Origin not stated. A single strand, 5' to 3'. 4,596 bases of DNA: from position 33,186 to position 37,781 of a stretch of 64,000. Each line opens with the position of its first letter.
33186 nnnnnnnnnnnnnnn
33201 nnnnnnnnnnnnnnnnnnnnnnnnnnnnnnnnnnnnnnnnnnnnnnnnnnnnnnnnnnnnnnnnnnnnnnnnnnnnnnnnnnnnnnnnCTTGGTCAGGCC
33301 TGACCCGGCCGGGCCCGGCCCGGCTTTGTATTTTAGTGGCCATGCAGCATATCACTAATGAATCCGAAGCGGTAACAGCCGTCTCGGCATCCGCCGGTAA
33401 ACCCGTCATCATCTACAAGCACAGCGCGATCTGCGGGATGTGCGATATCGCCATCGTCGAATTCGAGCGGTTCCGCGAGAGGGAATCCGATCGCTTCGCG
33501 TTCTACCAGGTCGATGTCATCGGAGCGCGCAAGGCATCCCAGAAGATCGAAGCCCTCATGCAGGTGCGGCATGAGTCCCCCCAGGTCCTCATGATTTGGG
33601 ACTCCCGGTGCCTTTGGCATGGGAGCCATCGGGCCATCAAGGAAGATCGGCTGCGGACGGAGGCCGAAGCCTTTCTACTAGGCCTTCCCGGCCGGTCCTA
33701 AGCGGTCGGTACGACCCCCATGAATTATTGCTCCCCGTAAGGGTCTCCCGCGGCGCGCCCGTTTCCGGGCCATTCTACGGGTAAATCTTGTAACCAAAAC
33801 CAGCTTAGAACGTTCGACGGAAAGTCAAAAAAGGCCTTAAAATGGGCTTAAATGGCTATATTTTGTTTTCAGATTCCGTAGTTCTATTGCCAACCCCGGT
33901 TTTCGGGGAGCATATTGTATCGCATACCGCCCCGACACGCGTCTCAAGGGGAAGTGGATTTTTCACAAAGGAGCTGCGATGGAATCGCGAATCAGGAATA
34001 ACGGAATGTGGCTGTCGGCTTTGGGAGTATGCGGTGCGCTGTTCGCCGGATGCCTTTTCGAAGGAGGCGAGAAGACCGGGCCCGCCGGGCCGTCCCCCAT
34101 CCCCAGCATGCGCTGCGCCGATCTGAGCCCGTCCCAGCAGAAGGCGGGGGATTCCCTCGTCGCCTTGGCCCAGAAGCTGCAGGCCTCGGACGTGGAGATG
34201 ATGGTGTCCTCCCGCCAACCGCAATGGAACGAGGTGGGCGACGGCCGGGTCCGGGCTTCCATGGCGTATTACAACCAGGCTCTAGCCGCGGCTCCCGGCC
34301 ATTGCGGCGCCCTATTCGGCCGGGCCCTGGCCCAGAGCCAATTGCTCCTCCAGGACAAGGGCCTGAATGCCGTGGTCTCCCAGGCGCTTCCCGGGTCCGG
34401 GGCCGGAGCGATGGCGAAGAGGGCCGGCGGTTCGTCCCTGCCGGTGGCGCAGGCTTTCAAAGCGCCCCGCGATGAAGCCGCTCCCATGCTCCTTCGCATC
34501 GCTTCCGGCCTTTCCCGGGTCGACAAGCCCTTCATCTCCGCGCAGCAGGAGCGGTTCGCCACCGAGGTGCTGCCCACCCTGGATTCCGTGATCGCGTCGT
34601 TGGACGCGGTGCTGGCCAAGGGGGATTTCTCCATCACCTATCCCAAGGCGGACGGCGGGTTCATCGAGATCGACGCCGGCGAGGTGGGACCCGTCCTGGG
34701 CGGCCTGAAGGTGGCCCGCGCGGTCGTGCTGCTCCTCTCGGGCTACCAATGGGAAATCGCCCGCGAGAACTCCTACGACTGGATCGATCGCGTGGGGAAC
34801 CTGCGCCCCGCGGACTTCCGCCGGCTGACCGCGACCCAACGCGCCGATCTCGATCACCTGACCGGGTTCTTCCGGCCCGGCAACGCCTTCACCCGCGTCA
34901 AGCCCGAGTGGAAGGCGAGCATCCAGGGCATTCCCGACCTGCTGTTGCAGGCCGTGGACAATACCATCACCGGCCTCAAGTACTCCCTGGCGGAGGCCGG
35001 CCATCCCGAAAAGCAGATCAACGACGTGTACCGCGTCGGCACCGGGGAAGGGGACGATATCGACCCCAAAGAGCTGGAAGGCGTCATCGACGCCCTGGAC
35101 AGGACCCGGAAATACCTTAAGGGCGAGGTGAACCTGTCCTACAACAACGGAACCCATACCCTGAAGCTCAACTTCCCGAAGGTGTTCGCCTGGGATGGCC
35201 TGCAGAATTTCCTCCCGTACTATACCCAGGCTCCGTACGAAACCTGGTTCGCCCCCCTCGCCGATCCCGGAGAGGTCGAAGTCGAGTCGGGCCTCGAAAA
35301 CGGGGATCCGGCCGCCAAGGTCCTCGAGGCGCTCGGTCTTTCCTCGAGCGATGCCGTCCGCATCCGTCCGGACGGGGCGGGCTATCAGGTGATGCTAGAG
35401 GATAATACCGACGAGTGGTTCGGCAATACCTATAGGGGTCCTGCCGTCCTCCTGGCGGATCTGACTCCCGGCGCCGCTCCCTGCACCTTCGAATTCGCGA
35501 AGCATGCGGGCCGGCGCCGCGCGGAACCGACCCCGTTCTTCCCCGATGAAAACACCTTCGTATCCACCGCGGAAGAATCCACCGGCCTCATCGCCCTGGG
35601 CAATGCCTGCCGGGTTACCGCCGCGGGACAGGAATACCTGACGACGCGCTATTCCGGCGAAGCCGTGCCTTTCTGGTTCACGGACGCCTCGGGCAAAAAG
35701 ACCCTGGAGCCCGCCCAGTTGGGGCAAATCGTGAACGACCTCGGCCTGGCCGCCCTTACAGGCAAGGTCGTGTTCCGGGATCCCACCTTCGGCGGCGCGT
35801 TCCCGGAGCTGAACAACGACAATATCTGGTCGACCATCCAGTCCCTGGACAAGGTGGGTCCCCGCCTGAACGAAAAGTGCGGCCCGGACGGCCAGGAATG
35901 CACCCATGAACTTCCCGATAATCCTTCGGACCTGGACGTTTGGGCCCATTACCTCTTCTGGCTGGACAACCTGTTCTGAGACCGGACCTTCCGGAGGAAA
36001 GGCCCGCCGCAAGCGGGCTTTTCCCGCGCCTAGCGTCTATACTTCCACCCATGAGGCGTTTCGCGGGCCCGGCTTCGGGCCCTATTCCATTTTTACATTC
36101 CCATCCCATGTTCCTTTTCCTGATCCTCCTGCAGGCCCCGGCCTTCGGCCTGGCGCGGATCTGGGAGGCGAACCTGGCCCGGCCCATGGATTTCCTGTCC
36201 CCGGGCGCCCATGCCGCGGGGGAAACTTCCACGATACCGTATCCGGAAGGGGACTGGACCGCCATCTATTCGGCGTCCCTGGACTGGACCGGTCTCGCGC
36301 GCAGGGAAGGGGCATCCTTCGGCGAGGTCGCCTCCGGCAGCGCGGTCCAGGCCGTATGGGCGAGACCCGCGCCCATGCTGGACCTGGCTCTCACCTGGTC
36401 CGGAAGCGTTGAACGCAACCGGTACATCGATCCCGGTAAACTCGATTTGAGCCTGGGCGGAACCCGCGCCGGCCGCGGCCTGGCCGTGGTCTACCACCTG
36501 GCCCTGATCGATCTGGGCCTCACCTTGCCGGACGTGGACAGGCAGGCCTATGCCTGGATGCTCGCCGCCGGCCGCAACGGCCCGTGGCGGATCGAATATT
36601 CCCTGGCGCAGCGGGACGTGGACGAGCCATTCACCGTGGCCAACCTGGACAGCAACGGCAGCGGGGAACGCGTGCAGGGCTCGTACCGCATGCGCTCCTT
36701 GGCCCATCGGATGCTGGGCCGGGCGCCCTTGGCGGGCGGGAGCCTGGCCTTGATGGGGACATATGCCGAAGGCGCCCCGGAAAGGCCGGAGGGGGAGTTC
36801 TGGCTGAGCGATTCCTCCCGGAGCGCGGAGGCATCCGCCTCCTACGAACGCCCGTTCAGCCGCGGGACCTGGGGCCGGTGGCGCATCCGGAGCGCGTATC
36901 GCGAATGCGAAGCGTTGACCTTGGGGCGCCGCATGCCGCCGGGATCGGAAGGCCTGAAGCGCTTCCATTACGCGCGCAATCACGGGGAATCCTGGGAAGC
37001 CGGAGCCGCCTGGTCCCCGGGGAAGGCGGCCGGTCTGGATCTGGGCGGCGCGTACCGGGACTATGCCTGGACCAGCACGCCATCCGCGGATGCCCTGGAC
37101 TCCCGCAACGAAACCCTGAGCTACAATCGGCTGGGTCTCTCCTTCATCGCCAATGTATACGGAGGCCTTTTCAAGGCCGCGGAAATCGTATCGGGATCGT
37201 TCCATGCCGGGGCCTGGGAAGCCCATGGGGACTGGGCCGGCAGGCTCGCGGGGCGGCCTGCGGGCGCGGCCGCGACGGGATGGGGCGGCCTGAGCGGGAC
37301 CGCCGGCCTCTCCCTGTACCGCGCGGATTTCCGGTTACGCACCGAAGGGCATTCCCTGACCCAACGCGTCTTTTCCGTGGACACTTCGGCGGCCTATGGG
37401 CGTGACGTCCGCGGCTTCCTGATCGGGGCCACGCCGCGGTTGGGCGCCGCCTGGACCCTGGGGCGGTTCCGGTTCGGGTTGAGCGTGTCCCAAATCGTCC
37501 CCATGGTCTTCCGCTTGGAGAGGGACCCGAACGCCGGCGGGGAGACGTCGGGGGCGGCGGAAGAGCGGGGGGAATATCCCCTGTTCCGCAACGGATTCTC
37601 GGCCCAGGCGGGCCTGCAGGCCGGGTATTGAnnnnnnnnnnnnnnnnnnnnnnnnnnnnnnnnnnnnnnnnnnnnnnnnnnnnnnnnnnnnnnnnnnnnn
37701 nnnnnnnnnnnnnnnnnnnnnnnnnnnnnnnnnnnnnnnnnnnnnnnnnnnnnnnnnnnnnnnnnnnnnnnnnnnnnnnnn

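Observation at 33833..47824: Two paralogous modules that pair cell-envelope lipoproteins with TIGR02147-family HTH proteins under a shared upstream motif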

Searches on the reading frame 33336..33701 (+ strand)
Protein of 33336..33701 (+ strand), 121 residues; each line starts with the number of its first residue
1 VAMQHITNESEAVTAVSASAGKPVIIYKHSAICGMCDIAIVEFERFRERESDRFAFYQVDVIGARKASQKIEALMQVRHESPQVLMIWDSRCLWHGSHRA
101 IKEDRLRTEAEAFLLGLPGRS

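Call 53: search_protein_families(library=pfam, proteins=[window:33336-33701:+], max_evalue=0.01)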
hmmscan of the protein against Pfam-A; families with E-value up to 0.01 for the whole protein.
window:33336-33701:+ (121 aa): 1 family
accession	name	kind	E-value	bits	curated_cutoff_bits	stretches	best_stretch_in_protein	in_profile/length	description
PF11009.14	BrxC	-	8e-26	90.3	24.2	1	5-106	2-102/102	Monothiol bacilliredoxin BrxC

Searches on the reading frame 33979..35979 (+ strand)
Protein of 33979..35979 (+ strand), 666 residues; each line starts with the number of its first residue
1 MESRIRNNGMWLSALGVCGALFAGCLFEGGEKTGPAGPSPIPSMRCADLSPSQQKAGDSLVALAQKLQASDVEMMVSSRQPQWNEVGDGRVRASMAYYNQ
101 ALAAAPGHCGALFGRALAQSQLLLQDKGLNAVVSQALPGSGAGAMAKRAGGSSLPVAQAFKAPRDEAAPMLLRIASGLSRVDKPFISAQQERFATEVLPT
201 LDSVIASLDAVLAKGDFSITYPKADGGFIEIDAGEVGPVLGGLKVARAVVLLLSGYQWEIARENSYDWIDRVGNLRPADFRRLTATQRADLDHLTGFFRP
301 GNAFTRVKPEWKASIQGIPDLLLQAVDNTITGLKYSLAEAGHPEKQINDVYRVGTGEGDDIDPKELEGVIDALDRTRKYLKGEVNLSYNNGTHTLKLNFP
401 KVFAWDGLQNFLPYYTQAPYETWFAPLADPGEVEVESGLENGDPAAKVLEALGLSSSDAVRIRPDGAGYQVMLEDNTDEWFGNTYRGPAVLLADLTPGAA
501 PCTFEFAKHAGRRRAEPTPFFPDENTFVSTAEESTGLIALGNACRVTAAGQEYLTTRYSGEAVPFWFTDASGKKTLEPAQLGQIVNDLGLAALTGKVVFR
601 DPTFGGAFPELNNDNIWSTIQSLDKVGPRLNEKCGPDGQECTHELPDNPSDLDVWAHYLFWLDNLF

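Call 6: search_protein_families(library=pfam, proteins=[window:33979-35979:+], max_evalue=0.01)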
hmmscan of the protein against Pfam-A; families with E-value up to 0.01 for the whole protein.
window:33979-35979:+ (666 aa): 0 families

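Call 7: search_protein_families(library=ncbifam, proteins=[window:33979-35979:+], max_evalue=0.01)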
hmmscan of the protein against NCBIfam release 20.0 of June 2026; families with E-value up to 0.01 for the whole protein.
window:33979-35979:+ (666 aa): 0 families

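Call 60: search_protein_families(library=padloc, proteins=[window:33979-35979:+], max_evalue=0.01)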
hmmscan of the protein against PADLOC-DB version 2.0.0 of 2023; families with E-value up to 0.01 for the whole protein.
window:33979-35979:+ (666 aa): 0 families

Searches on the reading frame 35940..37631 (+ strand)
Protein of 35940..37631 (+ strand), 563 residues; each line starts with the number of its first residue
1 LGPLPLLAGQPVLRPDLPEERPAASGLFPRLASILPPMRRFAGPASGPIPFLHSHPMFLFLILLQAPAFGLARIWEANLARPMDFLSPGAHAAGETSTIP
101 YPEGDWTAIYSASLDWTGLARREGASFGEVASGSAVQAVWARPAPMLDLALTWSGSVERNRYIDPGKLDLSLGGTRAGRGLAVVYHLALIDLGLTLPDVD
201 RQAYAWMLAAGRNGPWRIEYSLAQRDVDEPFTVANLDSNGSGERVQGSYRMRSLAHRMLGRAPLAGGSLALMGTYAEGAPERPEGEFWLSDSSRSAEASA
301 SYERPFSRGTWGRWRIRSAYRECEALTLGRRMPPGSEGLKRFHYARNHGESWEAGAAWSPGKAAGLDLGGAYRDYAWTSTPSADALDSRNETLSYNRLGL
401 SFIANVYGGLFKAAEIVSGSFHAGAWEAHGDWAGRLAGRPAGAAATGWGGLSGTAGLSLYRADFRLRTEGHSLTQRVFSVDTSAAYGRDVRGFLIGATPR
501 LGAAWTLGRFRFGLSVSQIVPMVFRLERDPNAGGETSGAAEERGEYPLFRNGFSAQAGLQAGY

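Call 6: search_protein_families(library=pfam, proteins=[window:35940-37631:+], max_evalue=0.01)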
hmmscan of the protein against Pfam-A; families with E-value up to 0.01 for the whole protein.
window:35940-37631:+ (563 aa): 0 families

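Call 7: search_protein_families(library=ncbifam, proteins=[window:35940-37631:+], max_evalue=0.01)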
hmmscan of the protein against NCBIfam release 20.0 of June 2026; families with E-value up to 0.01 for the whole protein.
window:35940-37631:+ (563 aa): 0 families

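Call 58: search_solved_structures(query=window:36051-37631:+, max_evalue=1)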
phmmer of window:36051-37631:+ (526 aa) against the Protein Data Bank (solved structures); distinct sequences matched with E-value up to 1: 0.

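Call 60: search_protein_families(library=padloc, proteins=[window:36051-37631:+], max_evalue=0.01)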
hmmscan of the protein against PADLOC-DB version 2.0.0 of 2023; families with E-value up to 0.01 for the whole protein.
window:36051-37631:+ (526 aa): 0 families

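Call 84: search_solved_structures(query=A4, max_evalue=5)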
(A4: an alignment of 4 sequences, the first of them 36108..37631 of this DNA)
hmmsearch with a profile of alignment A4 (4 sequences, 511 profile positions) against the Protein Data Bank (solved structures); distinct sequences matched with E-value up to 5: 0.

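Call 85: search_protein_families(library=pfam, alignment_id=A4, max_evalue=5)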
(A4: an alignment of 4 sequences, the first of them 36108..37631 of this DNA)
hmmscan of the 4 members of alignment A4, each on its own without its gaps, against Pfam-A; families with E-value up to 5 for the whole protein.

A. member 1, window:36108-37631:+ (507 aa): 1 family
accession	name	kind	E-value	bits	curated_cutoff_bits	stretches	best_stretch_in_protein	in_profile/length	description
PF02631.22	RecX_HTH2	-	0.2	12.4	26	1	151-173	12-35/42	RecX, second three-helix domain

B. families by the number of members that match (of 4 scanned): 1 family
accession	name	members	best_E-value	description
PF02631.22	RecX_HTH2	1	0.2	RecX, second three-helix domain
